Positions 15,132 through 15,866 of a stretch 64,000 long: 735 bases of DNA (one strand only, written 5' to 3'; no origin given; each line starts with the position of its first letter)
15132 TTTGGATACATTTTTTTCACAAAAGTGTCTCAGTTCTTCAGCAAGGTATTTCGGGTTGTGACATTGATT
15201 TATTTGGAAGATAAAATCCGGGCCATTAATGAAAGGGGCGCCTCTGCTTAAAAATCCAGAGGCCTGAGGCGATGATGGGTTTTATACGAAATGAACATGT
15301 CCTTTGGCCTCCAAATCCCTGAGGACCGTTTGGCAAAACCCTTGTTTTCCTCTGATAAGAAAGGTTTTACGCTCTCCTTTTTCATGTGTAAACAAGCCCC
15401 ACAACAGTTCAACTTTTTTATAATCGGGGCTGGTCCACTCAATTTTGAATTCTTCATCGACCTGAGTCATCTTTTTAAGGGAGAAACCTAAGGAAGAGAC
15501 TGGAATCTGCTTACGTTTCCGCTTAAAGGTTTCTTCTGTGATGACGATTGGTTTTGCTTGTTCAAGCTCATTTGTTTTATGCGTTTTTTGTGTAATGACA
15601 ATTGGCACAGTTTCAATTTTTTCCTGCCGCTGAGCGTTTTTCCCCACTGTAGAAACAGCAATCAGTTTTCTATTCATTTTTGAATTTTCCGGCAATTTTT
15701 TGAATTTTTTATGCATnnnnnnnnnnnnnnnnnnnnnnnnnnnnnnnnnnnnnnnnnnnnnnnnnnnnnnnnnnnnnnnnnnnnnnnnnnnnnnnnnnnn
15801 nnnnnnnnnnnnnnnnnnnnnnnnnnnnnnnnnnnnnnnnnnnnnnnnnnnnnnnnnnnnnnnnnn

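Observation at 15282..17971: ParA-like ATPase, MamK and an unknown protein form one translationally coupled operon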

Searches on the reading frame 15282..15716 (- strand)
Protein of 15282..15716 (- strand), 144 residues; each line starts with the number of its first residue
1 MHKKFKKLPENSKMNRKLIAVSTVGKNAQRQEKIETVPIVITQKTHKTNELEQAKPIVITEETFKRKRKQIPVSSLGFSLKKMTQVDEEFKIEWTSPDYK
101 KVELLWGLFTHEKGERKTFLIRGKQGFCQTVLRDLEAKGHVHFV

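Call 5: search_protein_families(library=pfam, proteins=[window:15282-15716:-], max_evalue=0.01)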
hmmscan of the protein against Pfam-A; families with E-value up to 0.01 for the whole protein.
window:15282-15716:- (144 aa): 0 families

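Call 6: search_protein_families(library=ncbifam, proteins=[window:15282-15716:-], max_evalue=0.01)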
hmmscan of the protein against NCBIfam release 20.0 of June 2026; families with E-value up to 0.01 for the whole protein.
window:15282-15716:- (144 aa): 0 families

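Call 30: search_protein_representatives(protein=window:15282-15716:-)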
Query: 144 residues. Proteins with E-value up to 0.001 (for the whole library): 39; up to 1e-10: 14; up to 1e-30: 1. The best 39 are listed.
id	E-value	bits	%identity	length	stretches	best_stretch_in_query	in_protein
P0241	8.5e-77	272.0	96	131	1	14-144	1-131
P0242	1.8e-25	105.8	57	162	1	40-143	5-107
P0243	7.8e-18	81.1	52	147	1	66-143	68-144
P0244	1.7e-15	73.6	57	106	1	85-140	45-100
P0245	3.0e-15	72.7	48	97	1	59-139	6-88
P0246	1.9e-14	70.2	43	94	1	57-142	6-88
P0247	2.8e-13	66.4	60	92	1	84-140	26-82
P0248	2.4e-12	63.4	57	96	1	87-139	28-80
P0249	6.8e-12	61.9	47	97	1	80-139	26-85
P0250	1.0e-11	61.3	56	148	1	83-139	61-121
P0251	2.0e-11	60.3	39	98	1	57-141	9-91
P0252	3.2e-11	59.7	49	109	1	71-142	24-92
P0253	3.8e-11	59.5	49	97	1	59-141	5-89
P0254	9.9e-11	58.1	44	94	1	79-139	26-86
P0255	1.6e-10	57.5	44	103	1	74-141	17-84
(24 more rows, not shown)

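Call 45: find_encoding_contigs(protein=P0242, flank=8000, max_places=3)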
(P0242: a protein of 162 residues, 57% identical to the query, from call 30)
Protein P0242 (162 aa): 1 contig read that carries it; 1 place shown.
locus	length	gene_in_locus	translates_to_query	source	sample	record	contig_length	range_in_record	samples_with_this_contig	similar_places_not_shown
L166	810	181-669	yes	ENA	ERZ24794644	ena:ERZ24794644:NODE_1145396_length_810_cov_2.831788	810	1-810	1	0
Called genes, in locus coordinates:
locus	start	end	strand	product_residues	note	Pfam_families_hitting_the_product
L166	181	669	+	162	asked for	-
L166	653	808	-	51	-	?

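Call 46: find_encoding_contigs(protein=P0245, flank=8000, max_places=3)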
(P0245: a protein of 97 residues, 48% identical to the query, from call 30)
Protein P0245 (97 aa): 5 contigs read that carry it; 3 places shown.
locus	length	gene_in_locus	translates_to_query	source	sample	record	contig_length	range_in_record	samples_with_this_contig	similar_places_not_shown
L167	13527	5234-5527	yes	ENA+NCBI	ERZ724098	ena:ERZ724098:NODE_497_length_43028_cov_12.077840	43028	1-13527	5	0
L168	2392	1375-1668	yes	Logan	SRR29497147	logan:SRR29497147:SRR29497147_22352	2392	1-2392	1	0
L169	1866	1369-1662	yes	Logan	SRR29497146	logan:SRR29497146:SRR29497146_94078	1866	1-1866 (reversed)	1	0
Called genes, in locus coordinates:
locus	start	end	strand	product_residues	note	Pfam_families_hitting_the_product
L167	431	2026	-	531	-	-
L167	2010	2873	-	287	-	-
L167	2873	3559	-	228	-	PF08281:Sigma70_r4_2 (weak)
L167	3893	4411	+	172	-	PF12773:DZR, PF13240:Zn_Ribbon_1 (faint), PF13248:Zn_ribbon_3 (faint)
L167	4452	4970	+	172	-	PF12773:DZR, PF13240:Zn_Ribbon_1 (faint), PF05154:TM2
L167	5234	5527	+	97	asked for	-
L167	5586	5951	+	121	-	-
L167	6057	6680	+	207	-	-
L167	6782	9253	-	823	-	PF00069:Pkinase, PF07714:PK_Tyr_Ser-Thr, PF00350:Dynamin_N, PF01926:MMR_HSR1 (faint)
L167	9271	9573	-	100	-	-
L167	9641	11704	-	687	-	PF00350:Dynamin_N, PF01926:MMR_HSR1 (faint), PF21808:Dynamin-like_hel_bact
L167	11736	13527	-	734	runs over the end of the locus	PF00350:Dynamin_N, PF01926:MMR_HSR1 (faint)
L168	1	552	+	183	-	?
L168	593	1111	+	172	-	PF12773:DZR, PF13240:Zn_Ribbon_1 (faint), PF05154:TM2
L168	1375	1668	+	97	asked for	-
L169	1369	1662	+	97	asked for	-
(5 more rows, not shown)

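Call 66: predict_structure(alignment_id=A4)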
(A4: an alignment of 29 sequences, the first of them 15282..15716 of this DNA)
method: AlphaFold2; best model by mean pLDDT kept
length: 144 residues; sequences in the alignment: 29
mean_pLDDT: 75.3   pTM: 0.53
mean pLDDT of the five models: 75.3, 75.3, 75.3, 74.4, 73.5
residues with pLDDT >= 90: 61; 70-90: 18; 50-70: 52; < 50: 13
segments of 3 or more residues with pLDDT < 50: 25-27, 42-46
pLDDT, mean of each block of 10 residues (from residue 1): 66 51 51 55 49 81 80 56 81 97 94 96 93 96 95
secondary structure, 60 per line:
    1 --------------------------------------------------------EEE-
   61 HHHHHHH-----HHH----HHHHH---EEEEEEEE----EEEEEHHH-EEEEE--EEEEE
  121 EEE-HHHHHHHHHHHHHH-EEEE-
elements in order: E57-59 H61-67 H80-84 E88-95 E100-104 E109-113 E116-123 H125-138 E140-143

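Call 69: fold_search(model_id=the predicted structure, library=pdb)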
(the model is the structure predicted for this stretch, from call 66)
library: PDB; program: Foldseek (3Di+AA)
matches with E <= 10: 239; with E <= 0.001: 0
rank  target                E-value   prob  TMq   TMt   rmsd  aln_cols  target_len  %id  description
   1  9vfj_D                1.4e-01  0.41  0.21  0.17  15.4       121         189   16  PSI-LHCI of Euglena gracilis strain Z (released 2025-10-08)
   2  6uzv_4                1.9e-01  0.21  0.16  0.16  14.9        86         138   17  The structure of a red shifted photosystem I complex (released 2020-09-16)
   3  8wgh_D                2.1e-01  0.41  0.19  0.20  14.6        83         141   19  Cryo-EM structure of the red-shifted Fittonia albivenis PSI-LHCI (released 2024-07-10)
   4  9lut_D                2.2e-01  0.44  0.18  0.19  12.6        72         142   21  PSI-LHCI supercomplex binding with 4 Lhcas from M. polymorpha (released 2026-02-18)
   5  6k61_d                2.8e-01  0.14  0.15  0.15  16.4        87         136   22  Cryo-EM structure of the tetrameric photosystem I from a heterocyst-forming cyanobacterium Anabaena sp. PCC7120 (released 2019-10-09)
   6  7ksq_D                3.0e-01  0.44  0.20  0.21  14.4        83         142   17  The Structure of the moss PSI-LHCI reveals the evolution of the LHCI antenna (released 2022-03-30)
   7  9luu_D                3.1e-01  0.30  0.19  0.20  15.3        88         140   19  PSI-4 LHCI dimer supercomplex from M. polymorpha (released 2026-02-18)
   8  6igz_D                3.3e-01  0.30  0.20  0.20  15.3        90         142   17  Structure of PSI-LHCI (released 2019-02-13)
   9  6jeo_bD               3.3e-01  0.23  0.17  0.23  13.5        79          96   20  Structure of PSI tetramer from Anabaena (released 2019-11-13)
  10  6tcl_D                3.3e-01  0.21  0.17  0.18  15.2        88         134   20  Photosystem I tetramer (released 2020-02-19)
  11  6k61_D                3.3e-01  0.20  0.17  0.18  16.2        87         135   21  Cryo-EM structure of the tetrameric photosystem I from a heterocyst-forming cyanobacterium Anabaena sp. PCC7120 (released 2019-10-09)
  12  9v7t_D                3.8e-01  0.35  0.20  0.16  13.8        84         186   15  PSI-LHCE supercomplex from Euglena gracilis. (released 2026-04-01)
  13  8xls_D                3.8e-01  0.30  0.19  0.20  14.9        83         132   16  PSI-FCPI of the diatom Thalassiosira pseudonana CCMP1335 (released 2024-10-30)
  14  9kz9_D                4.2e-01  0.35  0.19  0.20  12.6        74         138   18  Cryo-EM structure of PSI-ACPI from Rhodomonas sp. NIES-2332 at 2.08 angstroms resolution (released 2025-11-26)
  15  6l35_D                4.2e-01  0.23  0.19  0.19  15.2        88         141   23  PSI-LHCI Supercomplex from Physcometrella patens (released 2021-02-10)
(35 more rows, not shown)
